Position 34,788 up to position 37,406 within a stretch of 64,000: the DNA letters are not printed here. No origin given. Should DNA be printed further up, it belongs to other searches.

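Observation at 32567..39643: NuoE/NuoF/NuoG-like genes fused in one operon with NfnA/NfnB-like genes: candidate flavin-based electron-bifurcating transhydrogenase or oxidoreductase (Bfu/Stn-like)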

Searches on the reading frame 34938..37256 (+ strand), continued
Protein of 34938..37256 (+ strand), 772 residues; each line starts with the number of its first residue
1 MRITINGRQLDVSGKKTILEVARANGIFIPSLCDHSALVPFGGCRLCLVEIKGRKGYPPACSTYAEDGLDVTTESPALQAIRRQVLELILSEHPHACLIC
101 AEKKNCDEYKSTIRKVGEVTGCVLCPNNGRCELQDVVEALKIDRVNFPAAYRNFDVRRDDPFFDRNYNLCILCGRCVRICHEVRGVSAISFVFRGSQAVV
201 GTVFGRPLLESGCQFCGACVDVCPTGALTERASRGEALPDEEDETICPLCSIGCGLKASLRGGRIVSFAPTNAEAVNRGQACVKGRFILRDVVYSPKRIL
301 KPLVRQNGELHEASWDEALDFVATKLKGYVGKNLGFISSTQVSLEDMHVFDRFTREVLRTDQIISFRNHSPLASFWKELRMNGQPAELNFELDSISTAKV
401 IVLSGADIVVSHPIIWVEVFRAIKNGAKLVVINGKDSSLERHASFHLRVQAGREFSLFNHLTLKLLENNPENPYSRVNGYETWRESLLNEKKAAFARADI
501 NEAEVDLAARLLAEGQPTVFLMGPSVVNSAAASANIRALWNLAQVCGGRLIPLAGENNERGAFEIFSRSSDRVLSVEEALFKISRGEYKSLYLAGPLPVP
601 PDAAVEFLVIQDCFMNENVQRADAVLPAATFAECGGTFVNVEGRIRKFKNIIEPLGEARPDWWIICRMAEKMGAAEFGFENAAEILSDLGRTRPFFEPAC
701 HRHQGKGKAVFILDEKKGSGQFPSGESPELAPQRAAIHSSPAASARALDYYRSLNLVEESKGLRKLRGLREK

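Call 80: search_protein_families(library=pfam, proteins=[P0178, P0240, P0136, P0215, P0254, P0245, P0260, P0269], max_evalue=0.000001)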
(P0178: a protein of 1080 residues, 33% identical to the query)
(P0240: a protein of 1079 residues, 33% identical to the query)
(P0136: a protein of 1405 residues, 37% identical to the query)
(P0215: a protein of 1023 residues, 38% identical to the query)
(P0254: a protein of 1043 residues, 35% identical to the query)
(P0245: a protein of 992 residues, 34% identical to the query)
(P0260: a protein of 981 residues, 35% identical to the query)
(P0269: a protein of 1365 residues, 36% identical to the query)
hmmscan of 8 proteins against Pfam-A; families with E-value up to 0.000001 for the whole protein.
P0178 (1080 aa): 8 families
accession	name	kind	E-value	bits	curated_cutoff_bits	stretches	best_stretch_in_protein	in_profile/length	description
PF00384.28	Molybdopterin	-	4.4e-33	115.2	24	1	306-684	1-352/353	Molybdopterin oxidoreductase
PF13510.11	Fer2_4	-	9.1e-18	64.5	22.8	1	11-82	6-80/82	2Fe-2S iron-sulfur cluster binding domain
PF10588.14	NADH-G_4Fe-4S_3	-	4.4e-13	49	27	1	90-115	1-26/40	NADH-ubiquinone oxidoreductase-G iron-sulfur binding region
PF10418.14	DHODB_Fe-S_bind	-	4.6e-12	45.9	23.9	1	1003-1042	2-40/41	Iron-sulfur cluster binding domain of dihydroorotate dehydrogenase B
PF22117.2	Fer4_Nqo3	-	5.5e-11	42.9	27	1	169-236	2-66/67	NADH-quinone oxidoreductase subunit 3, ferredoxin-like domain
PF04879.21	Molybdop_Fe4S4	-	5.5e-09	36.3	22.7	1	250-302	3-55/55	Molybdopterin oxidoreductase Fe4S4 domain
PF12838.12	Fer4_7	-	1.5e-07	32.2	27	1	178-235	2-52/52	4Fe-4S dicluster domain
PF00111.32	Fer2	-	6.2e-07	29.7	21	1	14-72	4-75/77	2Fe-2S iron-sulfur cluster binding domain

P0240 (1079 aa): 7 families
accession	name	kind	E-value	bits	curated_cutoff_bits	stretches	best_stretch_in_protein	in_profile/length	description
PF00384.28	Molybdopterin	-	1.3e-27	97.2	24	1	303-677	1-350/353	Molybdopterin oxidoreductase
PF13510.11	Fer2_4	-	6.4e-17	61.8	22.8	1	7-80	5-81/82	2Fe-2S iron-sulfur cluster binding domain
PF10418.14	DHODB_Fe-S_bind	-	8.4e-12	45.1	23.9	1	1001-1041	1-40/41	Iron-sulfur cluster binding domain of dihydroorotate dehydrogenase B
PF22117.2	Fer4_Nqo3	-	2e-11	44.3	27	1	167-234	3-67/67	NADH-quinone oxidoreductase subunit 3, ferredoxin-like domain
PF10588.14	NADH-G_4Fe-4S_3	-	1.1e-08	34.8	27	1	87-112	1-26/40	NADH-ubiquinone oxidoreductase-G iron-sulfur binding region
PF12838.12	Fer4_7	-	3.4e-08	34.3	27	1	175-232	2-52/52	4Fe-4S dicluster domain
PF00037.32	Fer4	-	7.5e-07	29.2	21.1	1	215-234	5-24/24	4Fe-4S binding domain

P0136 (1405 aa): 11 families
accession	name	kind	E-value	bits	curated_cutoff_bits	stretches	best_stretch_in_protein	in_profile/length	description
PF00384.28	Molybdopterin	-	4.2e-122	408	24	3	272-677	1-352/353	Molybdopterin oxidoreductase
PF13510.11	Fer2_4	-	8.4e-42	141.6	22.8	2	835-909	4-81/82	2Fe-2S iron-sulfur cluster binding domain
PF10588.14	NADH-G_4Fe-4S_3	-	1.2e-36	124.4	27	2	83-122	1-40/40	NADH-ubiquinone oxidoreductase-G iron-sulfur binding region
PF22117.2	Fer4_Nqo3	-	3.1e-26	91.8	27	2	971-1035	3-67/67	NADH-quinone oxidoreductase subunit 3, ferredoxin-like domain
PF04879.21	Molybdop_Fe4S4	-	5.9e-25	87.4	22.7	2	215-269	1-55/55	Molybdopterin oxidoreductase Fe4S4 domain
PF01568.27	Molydop_binding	-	4.9e-19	68.8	26.8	1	725-820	2-99/110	Molydopterin dinucleotide binding domain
PF00037.32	Fer4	-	1.9e-15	56.4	21.1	0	1018-1035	7-24/24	4Fe-4S binding domain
PF12838.12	Fer4_7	-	4.5e-15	56.3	27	2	978-1033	1-52/52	4Fe-4S dicluster domain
PF14697.11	Fer4_21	-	8.8e-11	42.2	35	1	975-1033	4-56/59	4Fe-4S dicluster domain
PF12837.12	Fer4_6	-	2.8e-09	36.9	25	0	972-991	2-21/24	4Fe-4S binding domain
PF13237.11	Fer4_10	-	1.2e-07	32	25.5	0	139-197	2-53/53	4Fe-4S dicluster domain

P0215 (1023 aa): 9 families
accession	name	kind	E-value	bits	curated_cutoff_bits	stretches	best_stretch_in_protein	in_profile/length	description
PF00384.28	Molybdopterin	-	2.9e-31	109.2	24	1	318-628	1-351/353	Molybdopterin oxidoreductase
PF13510.11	Fer2_4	-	7.9e-14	51.9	22.8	1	18-91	3-78/82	2Fe-2S iron-sulfur cluster binding domain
PF10418.14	DHODB_Fe-S_bind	-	6.8e-12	45.4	23.9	1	942-983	1-40/41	Iron-sulfur cluster binding domain of dihydroorotate dehydrogenase B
PF22117.2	Fer4_Nqo3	-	5.9e-10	39.6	27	1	185-249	6-67/67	NADH-quinone oxidoreductase subunit 3, ferredoxin-like domain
PF12838.12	Fer4_7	-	1.7e-08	35.3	27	1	190-247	2-52/52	4Fe-4S dicluster domain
PF04879.21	Molybdop_Fe4S4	-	1.2e-07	32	22.7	1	262-309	3-50/55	Molybdopterin oxidoreductase Fe4S4 domain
PF00037.32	Fer4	-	3.2e-07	30.3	21.1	0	231-249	6-24/24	4Fe-4S binding domain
PF12837.12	Fer4_6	-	3.5e-07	30.3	25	0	182-200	1-19/24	4Fe-4S binding domain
PF00111.32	Fer2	-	4.7e-07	30.1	21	1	22-83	2-75/77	2Fe-2S iron-sulfur cluster binding domain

P0254 (1043 aa): 13 families
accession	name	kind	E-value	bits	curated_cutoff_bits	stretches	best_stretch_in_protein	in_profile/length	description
PF00384.28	Molybdopterin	-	7.1e-34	117.8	24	1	303-613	1-353/353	Molybdopterin oxidoreductase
PF00037.32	Fer4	-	1.1e-18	66.6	21.1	0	927-947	2-22/24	4Fe-4S binding domain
PF12838.12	Fer4_7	-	2.7e-15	57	27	2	891-947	1-52/52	4Fe-4S dicluster domain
PF13510.11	Fer2_4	-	1.2e-11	44.9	22.8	1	7-79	6-80/82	2Fe-2S iron-sulfur cluster binding domain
PF14697.11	Fer4_21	-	1.3e-11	44.9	35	1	886-946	2-55/59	4Fe-4S dicluster domain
PF13187.11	Fer4_9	-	1.5e-11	44.6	27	1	177-233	2-50/52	4Fe-4S dicluster domain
PF12837.12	Fer4_6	-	5.7e-10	39.1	25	0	169-189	1-21/24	4Fe-4S binding domain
PF22117.2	Fer4_Nqo3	-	2.6e-09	37.6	27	0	168-234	2-65/67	NADH-quinone oxidoreductase subunit 3, ferredoxin-like domain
PF10588.14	NADH-G_4Fe-4S_3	-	1.7e-08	34.3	27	0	87-111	1-25/40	NADH-ubiquinone oxidoreductase-G iron-sulfur binding region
PF13237.11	Fer4_10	-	2.1e-08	34.4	25.5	0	172-231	4-53/53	4Fe-4S dicluster domain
PF04879.21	Molybdop_Fe4S4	-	1.6e-07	31.6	22.7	1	248-293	2-49/55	Molybdopterin oxidoreductase Fe4S4 domain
PF25160.1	LdpA_Fe-S-bd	-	3.2e-07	30.5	27.6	0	928-948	23-43/49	LdpA Fe-S cluster-binding domain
PF13183.11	Fer4_8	-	4.6e-07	30.7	27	0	891-946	4-67/68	4Fe-4S dicluster domain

P0245 (992 aa): 10 families
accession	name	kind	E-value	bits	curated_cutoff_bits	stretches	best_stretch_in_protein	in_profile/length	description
PF00384.28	Molybdopterin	-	2.6e-24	86.3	24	1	306-612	1-352/353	Molybdopterin oxidoreductase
PF00037.32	Fer4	-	8e-19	67.1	21.1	1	915-937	1-23/24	4Fe-4S binding domain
PF12838.12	Fer4_7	-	2.3e-18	66.8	27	2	921-977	1-52/52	4Fe-4S dicluster domain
PF13510.11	Fer2_4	-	1.1e-13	51.5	22.8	1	4-81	2-81/82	2Fe-2S iron-sulfur cluster binding domain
PF14697.11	Fer4_21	-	1.4e-12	48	35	1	916-980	2-59/59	4Fe-4S dicluster domain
PF13187.11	Fer4_9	-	2e-12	47.3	27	2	921-978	1-52/52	4Fe-4S dicluster domain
PF22117.2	Fer4_Nqo3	-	5.7e-12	46.1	27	1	169-236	2-66/67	NADH-quinone oxidoreductase subunit 3, ferredoxin-like domain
PF13237.11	Fer4_10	-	5.7e-12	45.8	25.5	1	173-232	4-53/53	4Fe-4S dicluster domain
PF12837.12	Fer4_6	-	1.7e-10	40.8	25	1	915-937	2-24/24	4Fe-4S binding domain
PF13484.11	Fer4_16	-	1.4e-09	39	30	0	921-940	1-20/66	4Fe-4S double cluster binding domain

P0260 (981 aa): 7 families
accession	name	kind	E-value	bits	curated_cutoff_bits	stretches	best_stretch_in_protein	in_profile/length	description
PF00384.28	Molybdopterin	-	9.6e-68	229.2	24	1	315-764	1-353/353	Molybdopterin oxidoreductase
PF13510.11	Fer2_4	-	4.1e-22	78.5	22.8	1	17-93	2-81/82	2Fe-2S iron-sulfur cluster binding domain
PF01568.27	Molydop_binding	-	6.2e-17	62.1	26.8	1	854-943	6-99/110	Molydopterin dinucleotide binding domain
PF04879.21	Molybdop_Fe4S4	-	6.3e-13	48.9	22.7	1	261-310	4-53/55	Molybdopterin oxidoreductase Fe4S4 domain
PF22117.2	Fer4_Nqo3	-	4.1e-08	33.7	27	1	179-246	2-66/67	NADH-quinone oxidoreductase subunit 3, ferredoxin-like domain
PF12838.12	Fer4_7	-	5.7e-07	30.3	27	0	188-245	2-52/52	4Fe-4S dicluster domain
PF10588.14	NADH-G_4Fe-4S_3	-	5.8e-07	29.4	27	0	100-124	1-25/40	NADH-ubiquinone oxidoreductase-G iron-sulfur binding region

P0269 (1365 aa): 11 families
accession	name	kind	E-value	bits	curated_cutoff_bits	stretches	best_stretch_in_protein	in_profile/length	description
PF00384.28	Molybdopterin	-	2.3e-83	280.6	24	1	735-1169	1-352/353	Molybdopterin oxidoreductase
PF01568.27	Molydop_binding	-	6.1e-38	129.7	26.8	1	1253-1358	1-109/110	Molydopterin dinucleotide binding domain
PF07992.20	Pyr_redox_2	-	1.7e-31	110.2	26.1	1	268-557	2-291/291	Pyridine nucleotide-disulphide oxidoreductase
PF04879.21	Molybdop_Fe4S4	-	2.6e-19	69.4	22.7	1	678-727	2-51/55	Molybdopterin oxidoreductase Fe4S4 domain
PF14691.11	Fer4_20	-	8.5e-18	64.7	25.8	1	176-251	31-108/113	Dihydroprymidine dehydrogenase domain II, 4Fe-4S cluster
PF13510.11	Fer2_4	-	3.3e-14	53.1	22.8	1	5-85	2-81/82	2Fe-2S iron-sulfur cluster binding domain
PF00070.33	Pyr_redox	-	6e-13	49.6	22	1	268-343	1-67/82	Pyridine nucleotide-disulphide oxidoreductase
PF13450.12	NAD_binding_8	-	1.1e-10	42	21.9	1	271-306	1-36/68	NAD(P)-binding Rossmann-like domain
PF01266.30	DAO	-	8.5e-09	35.8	27.9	1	269-303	2-37/353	FAD dependent oxidoreductase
PF01946.23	Thi4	-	1.8e-07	31.1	26.2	1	268-308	19-60/235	Thi4 family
PF13738.12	Pyr_redox_3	-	2.9e-07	30.5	30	0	271-296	2-28/305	Pyridine nucleotide-disulphide oxidoreductase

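Call 84: find_encoding_contigs(protein=P0178, flank=6000, max_places=3)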
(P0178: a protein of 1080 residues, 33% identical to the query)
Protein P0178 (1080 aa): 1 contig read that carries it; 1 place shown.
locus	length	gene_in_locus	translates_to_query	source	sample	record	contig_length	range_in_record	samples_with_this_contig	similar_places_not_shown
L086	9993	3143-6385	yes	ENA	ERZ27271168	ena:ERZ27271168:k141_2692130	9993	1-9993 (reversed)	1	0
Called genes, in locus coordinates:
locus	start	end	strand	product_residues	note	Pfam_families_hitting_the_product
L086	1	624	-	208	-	?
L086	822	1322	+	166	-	PF01257:2Fe-2S_thioredx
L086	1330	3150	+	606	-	PF01512:Complex1_51K, PF00037:Fer4 (faint), PF10589:NADH_4Fe-4S, PF12837:Fer4_6 (faint), PF13187:Fer4_9 (weak), PF14697:Fer4_21 (weak)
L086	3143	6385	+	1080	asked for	PF00111:Fer2 (weak), PF13510:Fer2_4, PF10588:NADH-G_4Fe-4S_3 (weak), PF22117:Fer4_Nqo3, PF12838:Fer4_7, PF04879:Molybdop_Fe4S4, PF00384:Molybdopterin, PF10418:DHODB_Fe-S_bind, +3 more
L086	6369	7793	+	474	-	PF01262:AlaDh_PNT_C (faint), PF14691:Fer4_20, PF01266:DAO (weak), PF07992:Pyr_redox_2, PF13450:NAD_binding_8 (weak), PF13738:Pyr_redox_3 (faint), PF00070:Pyr_redox (weak)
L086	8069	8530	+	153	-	PF01257:2Fe-2S_thioredx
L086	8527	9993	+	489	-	?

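Call 85: find_encoding_contigs(protein=P0240, flank=6000, max_places=2)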
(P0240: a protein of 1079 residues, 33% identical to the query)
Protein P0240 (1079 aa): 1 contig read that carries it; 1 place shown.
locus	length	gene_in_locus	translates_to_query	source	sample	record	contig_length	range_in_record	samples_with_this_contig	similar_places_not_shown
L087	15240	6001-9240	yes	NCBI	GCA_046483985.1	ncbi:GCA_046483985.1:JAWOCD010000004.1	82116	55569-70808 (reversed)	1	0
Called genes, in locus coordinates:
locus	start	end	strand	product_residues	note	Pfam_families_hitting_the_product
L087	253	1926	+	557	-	PF01645:Glu_synthase (weak)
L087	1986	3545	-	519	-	PF00117:GATase, PF07722:Peptidase_C26, PF02540:NAD_synthase, PF03054:tRNA_Me_trans (faint), PF06508:QueC (faint), PF00958:GMP_synt_C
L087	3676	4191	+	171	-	PF01257:2Fe-2S_thioredx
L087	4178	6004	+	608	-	PF01257:2Fe-2S_thioredx (weak), PF01512:Complex1_51K, PF10589:NADH_4Fe-4S, PF00037:Fer4, PF12838:Fer4_7, PF13187:Fer4_9, PF14697:Fer4_21, PF00037:Fer4, +5 more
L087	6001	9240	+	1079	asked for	PF00111:Fer2 (weak), PF13510:Fer2_4, PF10588:NADH-G_4Fe-4S_3 (weak), PF22117:Fer4_Nqo3, PF12838:Fer4_7, PF00037:Fer4 (weak), PF00384:Molybdopterin, PF10418:DHODB_Fe-S_bind, +1 more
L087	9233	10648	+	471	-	PF14691:Fer4_20, PF01262:AlaDh_PNT_C (faint), PF13241:NAD_binding_7 (faint), PF13738:Pyr_redox_3 (faint), PF00890:FAD_binding_2 (weak), PF01266:DAO (weak), PF07992:Pyr_redox_2, PF13450:NAD_binding_8, +3 more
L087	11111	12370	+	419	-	PF02812:ELFV_dehydrog_N, PF00208:ELFV_dehydrog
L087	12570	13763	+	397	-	PF00180:Iso_dh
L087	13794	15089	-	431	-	PF02040:ArsB, PF03600:CitMHS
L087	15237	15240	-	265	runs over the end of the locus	-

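Call 86: find_encoding_contigs(protein=P0215, flank=6000, max_places=2)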
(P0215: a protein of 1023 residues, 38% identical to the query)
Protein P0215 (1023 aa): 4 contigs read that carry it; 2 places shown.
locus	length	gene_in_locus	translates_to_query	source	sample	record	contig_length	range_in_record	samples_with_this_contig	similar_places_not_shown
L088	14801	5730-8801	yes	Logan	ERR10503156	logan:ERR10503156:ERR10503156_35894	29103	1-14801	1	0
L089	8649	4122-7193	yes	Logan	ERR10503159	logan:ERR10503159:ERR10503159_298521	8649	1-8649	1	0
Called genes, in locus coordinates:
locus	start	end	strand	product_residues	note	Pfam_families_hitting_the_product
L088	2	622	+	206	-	?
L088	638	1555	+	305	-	PF01916:DS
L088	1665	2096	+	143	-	-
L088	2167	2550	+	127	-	PF02635:DsrE (weak)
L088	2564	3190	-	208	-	PF07685:GATase_3 (weak), PF00117:GATase, PF07722:Peptidase_C26 (weak)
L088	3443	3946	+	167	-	PF01257:2Fe-2S_thioredx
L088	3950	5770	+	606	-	PF01512:Complex1_51K, PF10531:SLBB (weak), PF10589:NADH_4Fe-4S, PF00037:Fer4 (weak), PF12838:Fer4_7 (weak), PF13187:Fer4_9 (weak), PF13237:Fer4_10 (weak), PF14697:Fer4_21 (weak), +1 more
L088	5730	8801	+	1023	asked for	PF00111:Fer2 (weak), PF13510:Fer2_4, PF12838:Fer4_7, PF13237:Fer4_10 (weak), PF22117:Fer4_Nqo3, PF04879:Molybdop_Fe4S4, PF00384:Molybdopterin, PF10418:DHODB_Fe-S_bind, +3 more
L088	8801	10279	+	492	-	PF14691:Fer4_20, PF00070:Pyr_redox (faint), PF01262:AlaDh_PNT_C (faint), PF01266:DAO (faint), PF07992:Pyr_redox_2, PF13241:NAD_binding_7 (faint), PF13738:Pyr_redox_3 (weak)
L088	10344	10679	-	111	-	-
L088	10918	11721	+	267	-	PF00005:ABC_tran, PF13304:AAA_21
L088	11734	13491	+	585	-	PF09847:12TM_1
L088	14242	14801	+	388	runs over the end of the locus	PF00092:VWA, PF04056:Ssl1 (weak), PF13519:VWA_2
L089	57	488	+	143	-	-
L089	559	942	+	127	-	PF02635:DsrE (weak)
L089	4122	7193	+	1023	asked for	PF00111:Fer2 (weak), PF13510:Fer2_4, PF12838:Fer4_7, PF13237:Fer4_10 (weak), PF22117:Fer4_Nqo3, PF04879:Molybdop_Fe4S4, PF00384:Molybdopterin, PF10418:DHODB_Fe-S_bind, +3 more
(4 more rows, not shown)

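Call 87: predict_structure(alignment_id=A1)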
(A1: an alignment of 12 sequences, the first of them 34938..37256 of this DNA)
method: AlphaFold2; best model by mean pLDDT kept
length: 772 residues; sequences in the alignment: 12
mean_pLDDT: 60.4   pTM: 0.52
mean pLDDT of the five models: 60.4, 58.1, 58.0, 55.7, 54.2
residues with pLDDT >= 90: 79; 70-90: 243; 50-70: 152; < 50: 298
segments of 3 or more residues with pLDDT < 50: 34-45, 88-133, 145-239, 245-256, 260-270, 273-296, 365-368, 568-571, 639-646, 694-719, 727-772
pLDDT, mean of each block of 10 residues (from residue 1): 89 81 82 47 53 63 77 80 56 37 33 31 34 53 46 31 27 25 24 28 26 29 36 42 46 43 46 39 25 48 90 96 93 80 75 86 53 80 67 82 76 65 86 71 78 83 82 71 80 55 85 86 79 86 86 62 55 61 82 76 80 77 87 56 45 69 93 89 79 46 37 41 55 32 31 28 29 33
secondary structure, 60 per line:
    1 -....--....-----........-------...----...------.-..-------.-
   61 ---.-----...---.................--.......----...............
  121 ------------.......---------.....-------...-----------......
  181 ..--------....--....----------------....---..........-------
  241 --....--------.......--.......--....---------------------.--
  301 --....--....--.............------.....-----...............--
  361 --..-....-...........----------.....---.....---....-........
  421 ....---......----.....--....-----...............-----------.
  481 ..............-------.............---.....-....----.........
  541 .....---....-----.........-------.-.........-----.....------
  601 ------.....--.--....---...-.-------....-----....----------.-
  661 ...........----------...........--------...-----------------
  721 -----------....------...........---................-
elements in order (helices of 4 or more, strands of 3 or more residues): E2-5 E8-11 H18-24 E70-72 H76-92 H95-101 H106-120 H133-139 H149-153 H175-182 E191-194 E197-200 H217-220 H224-233 E243-246 E255-261 E264-270 H273-276 E303-306 E309-312 H315-327 E334-338 H344-358 H366-369 H371-381 H392-396 E400-404 H408-411 H413-424 E428-433 H438-442 E445-448 H454-468 H480-494 H502-514 E518-522 H524-527 H532-545 E549-552 H558-566 H576-584 E590-594 E607-611 H617-620 E624-626 E636-639 E645-648 H661-671 H682-692 H732-735 H742-752 H756-771
